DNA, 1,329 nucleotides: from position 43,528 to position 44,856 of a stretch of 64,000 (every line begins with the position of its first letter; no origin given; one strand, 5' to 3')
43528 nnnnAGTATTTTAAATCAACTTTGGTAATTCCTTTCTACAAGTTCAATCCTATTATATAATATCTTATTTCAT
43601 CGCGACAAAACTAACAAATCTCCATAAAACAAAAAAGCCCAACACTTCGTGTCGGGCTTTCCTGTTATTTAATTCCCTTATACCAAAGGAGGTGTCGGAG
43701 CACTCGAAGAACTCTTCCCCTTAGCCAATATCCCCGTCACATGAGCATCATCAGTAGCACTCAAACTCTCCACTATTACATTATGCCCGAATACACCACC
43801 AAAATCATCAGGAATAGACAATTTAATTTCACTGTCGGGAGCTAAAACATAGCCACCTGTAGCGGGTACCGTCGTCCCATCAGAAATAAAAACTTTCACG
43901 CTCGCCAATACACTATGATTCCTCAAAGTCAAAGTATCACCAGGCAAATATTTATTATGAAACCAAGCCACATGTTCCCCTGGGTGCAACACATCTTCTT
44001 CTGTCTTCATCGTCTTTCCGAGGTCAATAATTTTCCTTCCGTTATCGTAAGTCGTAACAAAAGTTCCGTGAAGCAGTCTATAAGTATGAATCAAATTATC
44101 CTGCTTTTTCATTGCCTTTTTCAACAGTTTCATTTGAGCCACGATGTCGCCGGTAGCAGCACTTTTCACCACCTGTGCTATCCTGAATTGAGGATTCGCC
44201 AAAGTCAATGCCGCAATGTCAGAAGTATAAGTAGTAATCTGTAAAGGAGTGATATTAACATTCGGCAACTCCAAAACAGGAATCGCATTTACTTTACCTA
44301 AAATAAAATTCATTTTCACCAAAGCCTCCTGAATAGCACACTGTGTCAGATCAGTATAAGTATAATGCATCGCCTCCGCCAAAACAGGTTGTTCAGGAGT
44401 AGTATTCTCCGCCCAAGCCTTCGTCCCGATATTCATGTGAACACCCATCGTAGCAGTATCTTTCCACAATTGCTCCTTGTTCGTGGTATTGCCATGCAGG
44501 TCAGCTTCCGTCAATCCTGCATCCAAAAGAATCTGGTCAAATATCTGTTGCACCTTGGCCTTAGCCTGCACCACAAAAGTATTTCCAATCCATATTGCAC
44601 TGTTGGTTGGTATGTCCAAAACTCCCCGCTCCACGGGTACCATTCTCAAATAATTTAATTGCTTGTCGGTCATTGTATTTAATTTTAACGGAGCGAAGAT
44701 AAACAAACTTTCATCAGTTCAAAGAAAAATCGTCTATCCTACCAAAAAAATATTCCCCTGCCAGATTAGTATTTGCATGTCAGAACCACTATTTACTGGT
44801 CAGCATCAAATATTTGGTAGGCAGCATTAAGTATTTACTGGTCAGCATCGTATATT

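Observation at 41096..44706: AT-rich cassette encoding a TPR-fused Cas4-like PD-(D/E)xK nuclease with a Cys cluster, with no CRISPR-cas context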

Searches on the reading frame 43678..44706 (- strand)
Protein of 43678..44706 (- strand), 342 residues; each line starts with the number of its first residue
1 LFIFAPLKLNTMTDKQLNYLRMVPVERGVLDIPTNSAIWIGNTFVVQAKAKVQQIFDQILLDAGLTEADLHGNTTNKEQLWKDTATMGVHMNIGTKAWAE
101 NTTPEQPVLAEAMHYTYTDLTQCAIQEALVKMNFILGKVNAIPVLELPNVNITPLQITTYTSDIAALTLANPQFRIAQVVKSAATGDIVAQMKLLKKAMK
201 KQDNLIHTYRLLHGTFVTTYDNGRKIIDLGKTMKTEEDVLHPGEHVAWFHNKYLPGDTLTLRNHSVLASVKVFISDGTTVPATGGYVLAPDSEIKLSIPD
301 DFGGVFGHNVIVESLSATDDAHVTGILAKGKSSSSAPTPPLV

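Call 3: search_protein_families(library=pfam, proteins=[window:43678-44706:-], max_evalue=1)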
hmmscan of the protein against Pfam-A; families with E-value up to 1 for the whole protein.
window:43678-44706:- (342 aa): 1 family
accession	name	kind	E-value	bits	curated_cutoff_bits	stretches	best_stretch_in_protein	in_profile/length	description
PF09379.16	FERM_N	-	0.031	14.6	22.7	1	43-72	10-39/64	FERM N-terminal domain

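Call 4: search_protein_families(library=padloc, proteins=[window:43678-44706:-], max_evalue=1)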
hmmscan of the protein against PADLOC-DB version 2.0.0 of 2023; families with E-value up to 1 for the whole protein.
window:43678-44706:- (342 aa): 0 families

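Call 5: search_protein_families(library=ncbifam, proteins=[window:43678-44706:-], max_evalue=1)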
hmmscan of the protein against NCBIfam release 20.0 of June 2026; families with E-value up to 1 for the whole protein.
window:43678-44706:- (342 aa): 2 families
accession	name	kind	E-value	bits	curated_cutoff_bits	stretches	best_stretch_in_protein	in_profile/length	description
NF052474.1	pept_arginase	exception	0.042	13.3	350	1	124-238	21-127/287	peptide arginase, FlmR/OhkR family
NF002154.0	PRK00984.1-3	equivalog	0.09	11.6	469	1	148-225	187-263/368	tRNA pseudouridine(13) synthase TruD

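Call 11: search_protein_families(library=phrogs, proteins=[window:43678-44706:-], max_evalue=1)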
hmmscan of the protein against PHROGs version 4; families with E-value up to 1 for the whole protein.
window:43678-44706:- (342 aa): 5 families
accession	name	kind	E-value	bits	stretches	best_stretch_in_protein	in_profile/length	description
phrog_27937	-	unknown function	0.071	14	0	282-301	20-39/73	-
phrog_30292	-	unknown function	0.089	12.2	1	63-196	263-399/677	-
phrog_16417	-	lysis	0.11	14.1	0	38-71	46-79/108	holin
phrog_6146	-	unknown function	0.11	13.3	1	195-254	22-83/197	-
phrog_21550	-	unknown function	0.16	13.1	1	109-197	35-122/150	-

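Call 45: find_homologous_proteins(query=window:43678-44673:-)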
Query window:43678-44673:- (331 aa): 15 proteins with E <= 0.001 among 2971 candidates.
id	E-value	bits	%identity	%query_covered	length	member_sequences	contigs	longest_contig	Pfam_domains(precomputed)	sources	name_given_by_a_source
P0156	3.1e-210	715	100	97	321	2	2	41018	-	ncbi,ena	-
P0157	1.0e-161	555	77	100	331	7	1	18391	-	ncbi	ncbi:MAG: hypothetical protein WCL14_04725 [Bacteroidota bacterium]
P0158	2.7e-158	544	74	100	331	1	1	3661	-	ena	-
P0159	3.3e-157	541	73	100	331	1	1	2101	-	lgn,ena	-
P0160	1.0e-145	503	69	100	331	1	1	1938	-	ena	-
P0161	1.4e-143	496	71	92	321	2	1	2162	-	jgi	jgi:hypothetical protein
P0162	8.1e-135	467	65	100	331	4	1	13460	-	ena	-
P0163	4.9e-132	458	65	100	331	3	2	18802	-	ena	-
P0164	9.9e-132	457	63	100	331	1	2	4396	-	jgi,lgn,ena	-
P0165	6.9e-131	454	64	100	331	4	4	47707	-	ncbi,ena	-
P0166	9.3e-118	411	62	94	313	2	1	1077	-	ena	-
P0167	2.0e-92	328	50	100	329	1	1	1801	-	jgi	jgi:hypothetical protein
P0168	4.2e-74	268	44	100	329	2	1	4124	-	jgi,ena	-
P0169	2.0e-71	259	64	58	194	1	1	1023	-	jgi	jgi:hypothetical protein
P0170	3.0e-37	147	33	96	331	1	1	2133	-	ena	-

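Call 47: find_encoding_contigs(protein=P0165, flank=10000, max_places=2)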
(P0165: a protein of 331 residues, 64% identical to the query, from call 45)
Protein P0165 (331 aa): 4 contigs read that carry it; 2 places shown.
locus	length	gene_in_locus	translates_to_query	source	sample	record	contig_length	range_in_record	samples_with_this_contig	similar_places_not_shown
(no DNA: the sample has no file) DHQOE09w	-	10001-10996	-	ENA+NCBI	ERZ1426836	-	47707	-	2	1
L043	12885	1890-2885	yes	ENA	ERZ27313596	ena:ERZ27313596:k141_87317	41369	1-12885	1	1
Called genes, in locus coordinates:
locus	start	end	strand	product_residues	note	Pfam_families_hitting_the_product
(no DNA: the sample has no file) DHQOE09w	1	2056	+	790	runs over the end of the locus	PF13620:CarboxypepD_reg, PF13715:CarbopepD_reg_2, PF07715:Plug, PF00593:TonB_dep_Rec_b-barrel, PF25183:OMP_b-brl_4 (faint)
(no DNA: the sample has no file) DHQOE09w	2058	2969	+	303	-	-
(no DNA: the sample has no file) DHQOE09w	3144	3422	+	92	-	-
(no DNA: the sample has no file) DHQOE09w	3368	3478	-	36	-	-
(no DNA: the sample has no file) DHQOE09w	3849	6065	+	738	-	PF18072:FGAR-AT_linker, PF00586:AIRS, PF02769:AIRS_C, PF00586:AIRS, PF02769:AIRS_C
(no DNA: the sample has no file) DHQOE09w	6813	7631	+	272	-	-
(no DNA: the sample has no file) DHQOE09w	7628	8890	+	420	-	PF00753:Lactamase_B (weak), PF23023:Anti-Pycsar_Apyc1 (faint), PF12706:Lactamase_B_2, PF07521:RMMBL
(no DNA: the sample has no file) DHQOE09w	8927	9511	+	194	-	-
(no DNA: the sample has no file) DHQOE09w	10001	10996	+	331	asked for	-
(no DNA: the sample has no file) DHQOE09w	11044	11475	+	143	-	-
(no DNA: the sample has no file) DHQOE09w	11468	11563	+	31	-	-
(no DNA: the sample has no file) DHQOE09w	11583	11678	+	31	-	-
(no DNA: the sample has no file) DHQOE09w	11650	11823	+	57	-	-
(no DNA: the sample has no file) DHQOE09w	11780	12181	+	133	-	PF01850:PIN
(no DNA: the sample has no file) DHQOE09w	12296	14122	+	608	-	PF18962:Por_Secre_tail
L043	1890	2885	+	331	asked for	-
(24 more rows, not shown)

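Call 48: find_encoding_contigs(protein=P0157, flank=10000, max_places=2)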
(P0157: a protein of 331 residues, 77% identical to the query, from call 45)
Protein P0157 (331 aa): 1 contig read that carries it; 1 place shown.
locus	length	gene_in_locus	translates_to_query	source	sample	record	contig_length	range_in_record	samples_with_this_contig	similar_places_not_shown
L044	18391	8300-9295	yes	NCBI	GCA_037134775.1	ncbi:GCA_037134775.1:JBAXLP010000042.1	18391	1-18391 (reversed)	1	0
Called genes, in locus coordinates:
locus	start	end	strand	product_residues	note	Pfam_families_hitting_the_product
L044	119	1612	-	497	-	PF01943:Polysacc_synt, PF13440:Polysacc_synt_3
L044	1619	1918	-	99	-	PF00708:Acylphosphatase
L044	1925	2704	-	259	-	PF00378:ECH_1, PF16113:ECH_2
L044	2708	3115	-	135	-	PF02310:B12-binding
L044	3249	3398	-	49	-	-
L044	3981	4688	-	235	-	PF00106:adh_short, PF08659:KR, PF13561:adh_short_C2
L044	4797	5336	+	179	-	-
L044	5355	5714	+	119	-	PF02152:FolB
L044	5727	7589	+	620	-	PF02518:HATPase_c, PF00204:DNA_gyraseB, PF01751:Toprim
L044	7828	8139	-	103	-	-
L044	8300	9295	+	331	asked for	-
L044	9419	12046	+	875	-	PF15902:Sortilin-Vps10, PF18962:Por_Secre_tail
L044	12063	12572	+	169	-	PF18962:Por_Secre_tail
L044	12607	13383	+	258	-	PF00386:C1q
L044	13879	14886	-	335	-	PF00768:Peptidase_S11, PF13354:Beta-lactamase2, PF00144:Beta-lactamase (faint)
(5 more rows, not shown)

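Call 49: find_encoding_contigs(protein=P0163, flank=10000, max_places=2)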
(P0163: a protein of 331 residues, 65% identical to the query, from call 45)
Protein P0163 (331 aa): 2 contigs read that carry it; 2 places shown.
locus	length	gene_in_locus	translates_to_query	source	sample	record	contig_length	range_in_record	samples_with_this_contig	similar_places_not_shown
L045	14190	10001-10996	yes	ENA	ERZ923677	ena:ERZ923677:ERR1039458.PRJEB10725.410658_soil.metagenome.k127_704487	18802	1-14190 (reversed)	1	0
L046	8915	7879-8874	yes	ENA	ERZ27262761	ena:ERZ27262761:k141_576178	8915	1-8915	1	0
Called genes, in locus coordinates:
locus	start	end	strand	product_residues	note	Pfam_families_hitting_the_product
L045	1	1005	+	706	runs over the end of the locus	PF05378:Hydant_A_N, PF01968:Hydantoinase_A, PF19278:Hydant_A_C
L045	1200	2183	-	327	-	-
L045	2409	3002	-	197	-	-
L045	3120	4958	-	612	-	PF00270:DEAD, PF04851:ResIII (weak), PF13086:AAA_11, PF13245:AAA_19, PF13604:AAA_30, PF05127:NAT10_TcmA_helicase, PF13086:AAA_11, PF13087:AAA_12, +1 more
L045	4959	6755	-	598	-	-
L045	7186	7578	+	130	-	-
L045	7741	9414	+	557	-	PF02538:Hydantoinase_B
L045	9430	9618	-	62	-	-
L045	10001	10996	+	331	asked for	-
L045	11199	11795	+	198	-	PF13302:Acetyltransf_3, PF13420:Acetyltransf_4, PF00583:Acetyltransf_1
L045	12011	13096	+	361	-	PF00144:Beta-lactamase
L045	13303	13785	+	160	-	PF01042:Ribonuc_L-PSP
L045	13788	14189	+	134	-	?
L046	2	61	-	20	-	?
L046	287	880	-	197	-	-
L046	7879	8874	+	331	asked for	-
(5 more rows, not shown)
